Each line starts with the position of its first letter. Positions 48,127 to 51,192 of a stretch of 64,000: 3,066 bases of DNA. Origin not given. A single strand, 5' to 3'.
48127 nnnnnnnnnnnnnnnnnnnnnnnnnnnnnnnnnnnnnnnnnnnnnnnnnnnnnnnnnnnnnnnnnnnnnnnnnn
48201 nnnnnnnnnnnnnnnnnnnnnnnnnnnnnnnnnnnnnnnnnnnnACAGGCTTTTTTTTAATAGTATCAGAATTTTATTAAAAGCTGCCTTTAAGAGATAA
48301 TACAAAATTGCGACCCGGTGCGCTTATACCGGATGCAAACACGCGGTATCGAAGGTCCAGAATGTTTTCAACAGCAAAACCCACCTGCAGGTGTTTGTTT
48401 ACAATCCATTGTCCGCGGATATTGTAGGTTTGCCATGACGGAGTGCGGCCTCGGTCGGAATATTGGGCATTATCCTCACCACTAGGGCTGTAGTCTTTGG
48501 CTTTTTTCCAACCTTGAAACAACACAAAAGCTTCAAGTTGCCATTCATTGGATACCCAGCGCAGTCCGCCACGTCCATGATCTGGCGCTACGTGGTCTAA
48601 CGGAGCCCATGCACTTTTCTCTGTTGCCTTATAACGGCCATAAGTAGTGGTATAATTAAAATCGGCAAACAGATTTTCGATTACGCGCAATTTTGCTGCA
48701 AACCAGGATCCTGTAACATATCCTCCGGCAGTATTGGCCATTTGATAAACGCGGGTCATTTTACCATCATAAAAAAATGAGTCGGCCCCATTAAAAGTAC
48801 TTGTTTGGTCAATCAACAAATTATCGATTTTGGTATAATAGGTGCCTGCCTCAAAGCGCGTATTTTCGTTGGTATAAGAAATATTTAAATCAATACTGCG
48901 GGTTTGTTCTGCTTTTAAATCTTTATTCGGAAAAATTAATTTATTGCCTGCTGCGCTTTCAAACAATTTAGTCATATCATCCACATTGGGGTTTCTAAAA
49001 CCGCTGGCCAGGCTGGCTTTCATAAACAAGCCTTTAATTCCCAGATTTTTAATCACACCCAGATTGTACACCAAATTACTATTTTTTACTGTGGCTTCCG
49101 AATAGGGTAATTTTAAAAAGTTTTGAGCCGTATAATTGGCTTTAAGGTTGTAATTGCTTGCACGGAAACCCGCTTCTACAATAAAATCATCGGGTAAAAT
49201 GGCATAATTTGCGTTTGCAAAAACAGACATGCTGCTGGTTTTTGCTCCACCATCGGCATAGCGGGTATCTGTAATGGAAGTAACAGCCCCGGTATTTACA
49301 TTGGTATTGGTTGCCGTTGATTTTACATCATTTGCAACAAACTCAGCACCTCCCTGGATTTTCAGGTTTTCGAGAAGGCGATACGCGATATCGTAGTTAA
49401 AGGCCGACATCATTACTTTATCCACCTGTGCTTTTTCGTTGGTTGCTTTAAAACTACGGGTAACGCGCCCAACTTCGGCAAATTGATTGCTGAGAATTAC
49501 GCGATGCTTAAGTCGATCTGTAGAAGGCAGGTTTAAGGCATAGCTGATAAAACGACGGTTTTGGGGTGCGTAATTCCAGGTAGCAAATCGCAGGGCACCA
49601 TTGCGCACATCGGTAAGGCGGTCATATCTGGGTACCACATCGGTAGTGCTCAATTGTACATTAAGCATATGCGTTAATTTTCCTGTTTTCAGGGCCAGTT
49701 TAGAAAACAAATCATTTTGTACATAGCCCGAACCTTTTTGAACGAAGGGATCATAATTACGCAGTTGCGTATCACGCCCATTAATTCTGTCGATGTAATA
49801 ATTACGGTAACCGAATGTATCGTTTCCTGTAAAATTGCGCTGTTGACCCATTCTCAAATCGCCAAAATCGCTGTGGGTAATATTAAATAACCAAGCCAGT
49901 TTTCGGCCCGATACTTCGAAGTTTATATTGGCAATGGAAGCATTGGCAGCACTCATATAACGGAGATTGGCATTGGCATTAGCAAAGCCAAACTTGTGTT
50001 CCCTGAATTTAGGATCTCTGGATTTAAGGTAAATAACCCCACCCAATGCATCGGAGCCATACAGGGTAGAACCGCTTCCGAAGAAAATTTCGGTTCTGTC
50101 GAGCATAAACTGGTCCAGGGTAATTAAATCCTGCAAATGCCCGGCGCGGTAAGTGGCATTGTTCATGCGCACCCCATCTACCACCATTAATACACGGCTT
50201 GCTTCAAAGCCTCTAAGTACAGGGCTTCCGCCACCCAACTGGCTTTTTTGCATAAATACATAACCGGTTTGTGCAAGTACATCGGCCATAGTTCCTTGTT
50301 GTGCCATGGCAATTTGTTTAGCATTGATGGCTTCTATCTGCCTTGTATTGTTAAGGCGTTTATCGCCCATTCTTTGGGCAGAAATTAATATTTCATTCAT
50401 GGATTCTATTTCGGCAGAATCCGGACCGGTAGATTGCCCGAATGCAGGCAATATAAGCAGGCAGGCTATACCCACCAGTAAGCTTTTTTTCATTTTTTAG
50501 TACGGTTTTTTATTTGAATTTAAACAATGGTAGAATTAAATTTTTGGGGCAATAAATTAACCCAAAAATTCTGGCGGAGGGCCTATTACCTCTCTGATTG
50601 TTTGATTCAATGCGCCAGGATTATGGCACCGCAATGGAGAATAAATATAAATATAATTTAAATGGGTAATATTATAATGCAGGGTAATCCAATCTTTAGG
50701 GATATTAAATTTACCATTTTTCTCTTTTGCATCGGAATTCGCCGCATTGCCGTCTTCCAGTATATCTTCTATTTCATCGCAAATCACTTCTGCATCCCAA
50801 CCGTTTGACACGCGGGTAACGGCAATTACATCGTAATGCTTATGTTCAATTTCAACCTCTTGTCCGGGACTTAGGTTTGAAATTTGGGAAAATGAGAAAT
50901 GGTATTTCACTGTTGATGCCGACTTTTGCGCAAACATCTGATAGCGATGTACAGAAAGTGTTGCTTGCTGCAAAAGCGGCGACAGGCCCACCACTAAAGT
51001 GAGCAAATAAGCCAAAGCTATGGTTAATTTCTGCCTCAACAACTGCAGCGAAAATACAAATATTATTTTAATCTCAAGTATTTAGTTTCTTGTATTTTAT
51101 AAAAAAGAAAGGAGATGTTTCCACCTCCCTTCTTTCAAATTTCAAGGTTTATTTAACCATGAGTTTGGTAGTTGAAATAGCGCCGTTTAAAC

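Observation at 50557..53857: M43 T9SS metalloprotease bracketed by two paralogous small secreted proteins of an unrecognised family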

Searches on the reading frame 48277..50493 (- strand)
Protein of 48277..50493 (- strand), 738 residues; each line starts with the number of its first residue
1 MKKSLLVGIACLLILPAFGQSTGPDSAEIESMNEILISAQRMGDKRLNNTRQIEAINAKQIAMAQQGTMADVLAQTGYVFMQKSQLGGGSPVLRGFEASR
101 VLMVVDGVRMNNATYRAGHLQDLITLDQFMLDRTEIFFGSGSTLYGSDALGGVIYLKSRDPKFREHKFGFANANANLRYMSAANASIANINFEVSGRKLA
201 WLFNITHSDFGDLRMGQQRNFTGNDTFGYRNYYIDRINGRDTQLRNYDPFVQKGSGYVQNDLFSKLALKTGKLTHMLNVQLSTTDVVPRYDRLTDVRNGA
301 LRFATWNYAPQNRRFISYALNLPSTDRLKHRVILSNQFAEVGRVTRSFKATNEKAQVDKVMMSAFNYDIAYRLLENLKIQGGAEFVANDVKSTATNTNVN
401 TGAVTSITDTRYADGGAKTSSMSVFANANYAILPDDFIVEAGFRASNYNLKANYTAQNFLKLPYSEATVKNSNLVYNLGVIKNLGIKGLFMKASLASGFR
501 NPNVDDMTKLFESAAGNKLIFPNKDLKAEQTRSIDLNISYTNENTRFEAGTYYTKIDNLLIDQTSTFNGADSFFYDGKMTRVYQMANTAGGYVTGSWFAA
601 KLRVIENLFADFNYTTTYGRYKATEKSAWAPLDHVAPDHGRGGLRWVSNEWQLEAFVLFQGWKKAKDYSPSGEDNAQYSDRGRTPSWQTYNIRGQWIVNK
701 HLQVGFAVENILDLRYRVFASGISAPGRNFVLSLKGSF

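Call 4: search_protein_families(library=pfam, proteins=[window:48277-50493:-], max_evalue=1)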
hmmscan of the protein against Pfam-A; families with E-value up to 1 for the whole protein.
window:48277-50493:- (738 aa): 3 families
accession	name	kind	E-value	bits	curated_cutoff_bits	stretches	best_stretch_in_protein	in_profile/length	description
PF00593.30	TonB_dep_Rec_b-barrel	-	1.1e-20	75.4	27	1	224-711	14-436/436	TonB dependent receptor-like, beta-barrel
PF07715.20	Plug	-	1.6e-17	64.3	23.9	1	49-153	5-107/107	TonB-dependent Receptor Plug Domain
PF23972.1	DUF7298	-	0.3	11.2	27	1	386-450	59-122/167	Domain of unknown function (DUF7298)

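Call 29: search_protein_families(library=ncbifam, proteins=[window:48277-50493:-], max_evalue=0.001)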
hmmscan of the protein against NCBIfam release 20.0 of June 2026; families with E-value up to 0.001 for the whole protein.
window:48277-50493:- (738 aa): 21 families
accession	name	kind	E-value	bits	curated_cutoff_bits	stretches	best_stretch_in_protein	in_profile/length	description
TIGR01785.1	TonB-hemin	subfamily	2.1e-49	168.6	316.85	1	32-738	1-677/677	TonB-dependent heme/hemoglobin receptor family protein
TIGR01786.1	TonB-hemlactrns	subfamily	2.5e-48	165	323.75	1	53-738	25-719/719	TonB-dependent hemoglobin/transferrin/lactoferrin family receptor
TIGR01779.1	TonB-B12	equivalog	5.4e-24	84.7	599.7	2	15-161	14-156/614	TonB-dependent vitamin B12 receptor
TIGR01783.1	TonB-siderophor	subfamily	5e-17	61.8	223.5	2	55-165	8-113/649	TonB-dependent siderophore receptor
NF007926.1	PRK10641.1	equivalog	6.2e-16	58.1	836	1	28-158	23-153/617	TonB-dependent vitamin B12 receptor BtuB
NF007478.2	PRK10064.1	equivalog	1.4e-13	50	745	2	35-158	33-157/663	catecholate siderophore receptor CirA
NF010010.0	PRK13483.1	equivalog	6e-13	47.7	927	1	9-180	9-182/660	ligand-gated channel protein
NF010038.0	PRK13513.1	equivalog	1.6e-12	46.8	942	2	491-734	412-655/659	ligand-gated channel protein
NF049945.1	TonB_dep_FCYXU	equivalog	6.3e-12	44.9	825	1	1-166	1-174/697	TonB-dependent receptor, FCYXU motif-type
NF010012.0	PRK13486.1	equivalog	6.9e-11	41.2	924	1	26-196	18-192/696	TonB-dependent receptor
NF010011.0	PRK13484.1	equivalog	5.1e-10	38.2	1197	2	30-158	28-158/682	IreA family TonB-dependent siderophore receptor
NF038289.1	Zn_piracy_ZnuD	exception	6.2e-09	35.1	950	1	8-189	10-183/685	zinc piracy TonB-dependent receptor ZnuD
TIGR01776.1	TonB-tbp-lbp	subfamily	1.1e-08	33.4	468.8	1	370-718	558-907/946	lactoferrin/transferrin family TonB-dependent receptor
TIGR01778.1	TonB-copper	equivalog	2.3e-08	33.2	472.45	1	371-717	276-603/637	TonB-dependent copper receptor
NF038079.1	TonB_sider_MxcH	equivalog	6.1e-08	31.2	925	1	32-160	115-240/792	TonB-dependent siderophore myxochelin receptor MxcH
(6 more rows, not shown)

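Call 53: find_related_loci(query=A4, collection=genome_contigs, flank=6000)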
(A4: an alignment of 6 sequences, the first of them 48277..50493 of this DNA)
Query A4 (738 aa) in genome_contigs; peptide patterns used: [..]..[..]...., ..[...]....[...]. (x = any residue, [..] = any of these).
600 stretches matched a pattern (row limit reached: there are more); 595 encode a relative of the query (tblastn E <= 1e-3); the best 80 are kept; 80 distinct loci.
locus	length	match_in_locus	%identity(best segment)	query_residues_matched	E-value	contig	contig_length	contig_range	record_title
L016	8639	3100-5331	46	5-738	0e+0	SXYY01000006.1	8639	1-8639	MAG: Bacteroidota bacterium isolate F1-20-MAGs097 F1-20__c6680, whole genome shotgun sequence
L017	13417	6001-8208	46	11-738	0e+0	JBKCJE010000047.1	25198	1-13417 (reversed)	MAG: Bacteroidota bacterium isolate samp_491_metadecoder_456 samp_491_455030, whole genome shotgun sequence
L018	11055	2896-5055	47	25-738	0e+0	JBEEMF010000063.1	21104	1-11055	MAG: Bacteroidota bacterium isolate columbiariver2_2019_sw_WHONDRS-S19S_0076_B_bin.9 scaffold_2319634, whole genome shot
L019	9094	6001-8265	45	1-738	0e+0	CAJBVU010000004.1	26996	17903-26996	MAG: uncultured Bacteroidetes bacterium isolate Loc081215-6m_bin-1907 genome assembly, contig: bin-1907:004/357, whole g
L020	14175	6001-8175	45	1-734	0e+0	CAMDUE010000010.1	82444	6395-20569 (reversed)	MAG: Chitinophaga pinensis isolate MsE-30jul19-177 genome assembly, contig: MsE-30jul19-C361, whole genome shotgun seque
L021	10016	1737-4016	42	1-738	8e-171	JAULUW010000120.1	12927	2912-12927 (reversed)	MAG: Bacteroidia bacterium isolate P_BACT2 NODE_11637_length_12927_cov_1.591953, whole genome shotgun sequence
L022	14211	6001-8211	42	1-737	2e-170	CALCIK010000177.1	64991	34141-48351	MAG TPA_asm: uncultured Bacteroidetes bacterium isolate SRR5576005_bin.119_CONCOCT_v1.1_MAG genome assembly, contig: ERZ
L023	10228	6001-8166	42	15-738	4e-166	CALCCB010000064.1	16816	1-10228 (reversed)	MAG TPA_asm: uncultured Bacteroidetes bacterium isolate SRR5468220_bin.80_CONCOCT_v1.1_MAG genome assembly, contig: ERZ6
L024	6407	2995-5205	41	1-738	5e-167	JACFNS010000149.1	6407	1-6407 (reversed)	MAG: Taibaiella sp. isolate BROCD030 NODE_6076_length_6407_cov_4.292506, whole genome shotgun sequence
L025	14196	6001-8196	41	1-735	4e-165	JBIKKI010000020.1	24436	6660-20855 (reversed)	MAG: Bacteroidia bacterium isolate ME2014-07-24_3300043772_group5_bin19 Rohwer_bin1019_scaffold_1666_c1, whole genome sh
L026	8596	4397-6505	42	32-738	5e-165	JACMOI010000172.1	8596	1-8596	MAG: Pseudopedobacter sp. isolate LF-bin-240 FL-bin-240-contig-k141_1478019, whole genome shotgun sequence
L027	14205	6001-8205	40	1-738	6e-164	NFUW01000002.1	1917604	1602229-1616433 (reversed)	Chitinophagaceae bacterium IBVUCB1 contig000002, whole genome shotgun sequence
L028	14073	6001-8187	41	1-738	2e-167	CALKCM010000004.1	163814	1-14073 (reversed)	MAG: uncultured Bacteroidia bacterium isolate S3_Bin_METABAT__31_1 genome assembly, contig: c_000001323999, whole genome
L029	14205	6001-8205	41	1-738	2e-161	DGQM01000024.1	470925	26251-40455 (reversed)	MAG TPA_asm: Bacteroidetes bacterium UBA4414 UBA4414_contig_658, whole genome shotgun sequence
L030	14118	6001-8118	41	32-738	4e-161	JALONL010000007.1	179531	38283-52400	MAG: Bacteroidia bacterium isolate Prado076 scaffold_22, whole genome shotgun sequence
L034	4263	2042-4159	42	31-738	3e-164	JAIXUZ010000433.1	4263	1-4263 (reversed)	MAG: Bacteroidetes bacterium isolate D1_MAG_00048 pond_D1_MAG_00048_000000000037, whole genome shotgun sequence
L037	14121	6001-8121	39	30-738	2e-156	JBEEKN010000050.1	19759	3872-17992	MAG: Bacteroidota bacterium isolate columbia_2019_sw_WHONDRS-S19S_0074_A_bin.21 scaffold_0000388, whole genome shotgun s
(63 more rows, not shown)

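Call 60: search_protein_families(library=pfam, proteins=[L037:3607-5709:+, L030:1312-3465:-, L034:1-996:+], max_evalue=0.01)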
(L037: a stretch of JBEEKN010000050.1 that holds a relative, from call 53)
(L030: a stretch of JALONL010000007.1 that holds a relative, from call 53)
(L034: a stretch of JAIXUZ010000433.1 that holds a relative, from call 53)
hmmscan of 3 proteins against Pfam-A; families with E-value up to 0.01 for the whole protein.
L037:3607-5709:+ (700 aa): 9 families
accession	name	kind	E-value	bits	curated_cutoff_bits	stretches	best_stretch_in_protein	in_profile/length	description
PF05572.19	Peptidase_M43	-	8.5e-23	81.4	23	1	157-301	9-151/152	Pregnancy-associated plasma protein-A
PF18911.6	PKD_4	-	7.6e-06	26.3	27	1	332-403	4-75/85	PKD domain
PF13582.12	Reprolysin_3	-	3e-05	25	22.4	1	108-231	5-122/123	Metallo-peptidase family M12B Reprolysin-like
PF00801.26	PKD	-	7.9e-05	23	23.5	1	337-404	5-73/80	PKD domain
PF00413.30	Peptidase_M10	-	0.00049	20.4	24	1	88-231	19-124/159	Matrixin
PF13688.12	Reprolysin_5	-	0.00061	20.5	27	1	106-234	28-160/196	Metallo-peptidase family M12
PF18962.6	Por_Secre_tail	-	0.00063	20.4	27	1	622-694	1-71/75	Secretion system C-terminal sorting domain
PF21471.3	Reelin_subrepeat-B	-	0.0029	17.8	27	1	497-606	31-126/127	Reelin subrepeat B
PF13574.12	Reprolysin_2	-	0.0035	17.7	27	1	110-238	11-148/195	Metallo-peptidase family M12B Reprolysin-like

L030:1312-3465:- (717 aa): 5 families
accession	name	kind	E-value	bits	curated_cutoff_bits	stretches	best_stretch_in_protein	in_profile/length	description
PF05572.19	Peptidase_M43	-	2.4e-19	70.2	23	1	178-328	10-151/152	Pregnancy-associated plasma protein-A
PF18962.6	Por_Secre_tail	-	2.7e-10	40.8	27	1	637-713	3-74/75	Secretion system C-terminal sorting domain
PF21471.3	Reelin_subrepeat-B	-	8.5e-09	35.7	27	1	509-617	30-126/127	Reelin subrepeat B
PF18911.6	PKD_4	-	8.8e-08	32.5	27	1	358-435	3-80/85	PKD domain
PF00801.26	PKD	-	1.4e-06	28.6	23.5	1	384-432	26-74/80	PKD domain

L034:1-996:+ (331 aa): 3 families
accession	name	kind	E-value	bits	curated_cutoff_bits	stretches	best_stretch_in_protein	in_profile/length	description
PF18962.6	Por_Secre_tail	-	2.4e-12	47.4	27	1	254-328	1-74/75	Secretion system C-terminal sorting domain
PF11589.14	DUF3244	-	0.00035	20.9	25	1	264-317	30-84/96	Domain of unknown function (DUF3244)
PF05572.19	Peptidase_M43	-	0.0065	16.8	23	0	8-36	125-151/152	Pregnancy-associated plasma protein-A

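Call 64: search_solved_structures(query=window:48277-50493:-, max_evalue=0.00001)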
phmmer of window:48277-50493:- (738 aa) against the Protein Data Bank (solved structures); distinct sequences matched with E-value up to 0.00001: 7.
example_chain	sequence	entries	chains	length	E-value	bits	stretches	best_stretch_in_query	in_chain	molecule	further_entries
3rgn_A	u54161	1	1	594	2.5e-08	35.9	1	35-171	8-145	Vitamin B12 transporter BtuB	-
8the_A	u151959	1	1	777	9.2e-08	34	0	92-183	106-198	Heme/hemoglobin uptake outer membrane receptor PhuR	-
9nn6_A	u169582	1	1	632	1e-06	30.6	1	67-157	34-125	Colicin I receptor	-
2hdf_A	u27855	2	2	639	1.2e-06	30.4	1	56-157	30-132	Colicin I receptor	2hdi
9dhe_A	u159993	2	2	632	3.8e-06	28.7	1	84-162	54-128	TonB-dependent receptor | Outer membrane heme/hemoglobin receptor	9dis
9dir_B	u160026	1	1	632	5.2e-06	28.2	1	84-162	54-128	Outer membrane heme/hemoglobin receptor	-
3fhh_A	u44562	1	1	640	6.9e-06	27.8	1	85-162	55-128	Outer membrane heme receptor ShuA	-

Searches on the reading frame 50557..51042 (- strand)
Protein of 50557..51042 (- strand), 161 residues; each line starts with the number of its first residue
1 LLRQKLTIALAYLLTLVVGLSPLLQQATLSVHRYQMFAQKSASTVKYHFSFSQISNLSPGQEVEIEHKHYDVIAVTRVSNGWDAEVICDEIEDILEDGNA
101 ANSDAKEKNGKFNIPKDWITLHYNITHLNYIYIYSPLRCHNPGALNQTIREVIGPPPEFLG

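Call 4: search_protein_families(library=pfam, proteins=[window:50557-51042:-], max_evalue=1)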
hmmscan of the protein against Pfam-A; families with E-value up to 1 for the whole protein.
window:50557-51042:- (161 aa): 0 families

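Call 5: search_protein_families(library=ncbifam, proteins=[window:50557-51042:-], max_evalue=1)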
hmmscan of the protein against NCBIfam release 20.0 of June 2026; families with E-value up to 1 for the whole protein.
window:50557-51042:- (161 aa): 1 family
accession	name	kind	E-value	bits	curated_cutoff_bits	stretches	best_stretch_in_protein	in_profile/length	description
TIGR01416.1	Rieske_proteo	equivalog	0.043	13.8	97.4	1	52-131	45-122/176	ubiquinol-cytochrome c reductase iron-sulfur subunit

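Call 8: find_homologous_proteins(query=window:50557-51042:-, max_evalue=0.01)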
Query window:50557-51042:- (161 aa): 2 proteins with E <= 0.01 among 30 candidates.
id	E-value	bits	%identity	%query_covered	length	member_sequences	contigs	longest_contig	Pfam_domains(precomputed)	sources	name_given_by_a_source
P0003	7.5e-98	343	99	94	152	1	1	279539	-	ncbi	-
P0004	1.5e-81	290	85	93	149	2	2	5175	-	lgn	-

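Call 11: find_encoding_contigs(protein=P0004, flank=10000)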
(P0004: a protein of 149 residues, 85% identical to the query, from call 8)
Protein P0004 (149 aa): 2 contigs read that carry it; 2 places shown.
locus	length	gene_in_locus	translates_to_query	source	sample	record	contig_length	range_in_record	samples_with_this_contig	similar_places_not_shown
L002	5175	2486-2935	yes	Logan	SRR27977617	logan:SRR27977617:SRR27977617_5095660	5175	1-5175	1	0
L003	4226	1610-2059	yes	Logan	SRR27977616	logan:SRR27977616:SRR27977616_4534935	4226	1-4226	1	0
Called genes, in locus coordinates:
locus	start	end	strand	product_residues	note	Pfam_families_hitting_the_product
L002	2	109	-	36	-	?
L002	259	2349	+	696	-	PF05572:Peptidase_M43, PF18962:Por_Secre_tail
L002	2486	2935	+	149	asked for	-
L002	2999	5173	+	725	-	?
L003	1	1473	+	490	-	?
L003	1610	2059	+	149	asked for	-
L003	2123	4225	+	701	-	?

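Call 90: search_protein_families(library=padloc, proteins=[window:50557-51042:-], max_evalue=0.01)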
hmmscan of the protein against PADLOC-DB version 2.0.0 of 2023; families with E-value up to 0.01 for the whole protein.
window:50557-51042:- (161 aa): 0 families
